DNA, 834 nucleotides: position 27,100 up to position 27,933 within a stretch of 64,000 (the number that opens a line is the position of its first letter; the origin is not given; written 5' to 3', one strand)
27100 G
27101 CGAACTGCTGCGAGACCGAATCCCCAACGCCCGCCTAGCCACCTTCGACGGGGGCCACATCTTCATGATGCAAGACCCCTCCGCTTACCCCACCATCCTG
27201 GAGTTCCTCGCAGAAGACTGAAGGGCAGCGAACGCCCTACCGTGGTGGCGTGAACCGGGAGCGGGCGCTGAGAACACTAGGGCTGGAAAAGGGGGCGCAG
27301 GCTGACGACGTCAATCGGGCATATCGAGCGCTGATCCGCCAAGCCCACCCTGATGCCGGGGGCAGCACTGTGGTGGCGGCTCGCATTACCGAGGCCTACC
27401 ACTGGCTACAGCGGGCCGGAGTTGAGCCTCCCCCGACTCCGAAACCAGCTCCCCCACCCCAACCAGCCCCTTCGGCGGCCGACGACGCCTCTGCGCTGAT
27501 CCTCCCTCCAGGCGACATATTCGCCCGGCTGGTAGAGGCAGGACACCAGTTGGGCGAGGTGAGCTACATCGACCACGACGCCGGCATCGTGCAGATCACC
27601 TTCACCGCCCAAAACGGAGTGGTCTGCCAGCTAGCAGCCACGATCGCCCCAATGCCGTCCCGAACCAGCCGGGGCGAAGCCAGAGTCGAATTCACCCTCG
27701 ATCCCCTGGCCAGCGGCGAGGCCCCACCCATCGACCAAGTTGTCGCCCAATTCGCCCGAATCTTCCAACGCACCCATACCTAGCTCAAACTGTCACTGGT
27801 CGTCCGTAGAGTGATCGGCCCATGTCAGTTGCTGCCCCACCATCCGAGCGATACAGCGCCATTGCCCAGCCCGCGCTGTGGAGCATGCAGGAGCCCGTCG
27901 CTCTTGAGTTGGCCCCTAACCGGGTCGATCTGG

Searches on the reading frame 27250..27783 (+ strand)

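Call 5: search_protein_families(library=pfam, proteins=[window:27250-27783:+], max_evalue=0.01)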
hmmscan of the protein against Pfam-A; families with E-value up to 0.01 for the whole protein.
window:27250-27783:+ (177 aa): 1 family
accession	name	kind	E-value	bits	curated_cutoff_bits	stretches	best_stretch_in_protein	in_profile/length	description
PF00226.36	DnaJ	-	3.2e-06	27.6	27.8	1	9-54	5-54/63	DnaJ domain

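Call 6: search_protein_families(library=padloc, proteins=[window:27250-27783:+], max_evalue=0.01)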
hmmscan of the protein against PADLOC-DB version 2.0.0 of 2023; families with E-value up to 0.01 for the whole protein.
window:27250-27783:+ (177 aa): 0 families

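Call 8: search_protein_families(library=ncbifam, proteins=[window:27250-27783:+], max_evalue=0.01)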
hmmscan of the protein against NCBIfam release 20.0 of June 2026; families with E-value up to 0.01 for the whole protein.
window:27250-27783:+ (177 aa): 6 families
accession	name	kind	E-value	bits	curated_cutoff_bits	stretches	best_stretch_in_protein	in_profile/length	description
NF010871.0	PRK14278.1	equivalog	1.1e-05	24.5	502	1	9-48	8-47/378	molecular chaperone DnaJ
TIGR02349.1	DnaJ_bact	equivalog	7.6e-05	22.3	377.2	1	9-38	5-34/354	molecular chaperone DnaJ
NF006948.0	PRK09430.1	equivalog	0.00015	21.5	162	1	4-35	200-231/267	co-chaperone DjlA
NF010872.0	PRK14279.1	equivalog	0.0015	17.7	556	1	8-42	13-47/394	molecular chaperone DnaJ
NF010885.0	PRK14292.1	equivalog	0.0018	17.4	585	1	9-97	7-97/371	chaperone protein DnaJ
NF010892.0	PRK14299.1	equivalog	0.0034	16.7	392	1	8-41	8-41/291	chaperone protein DnaJ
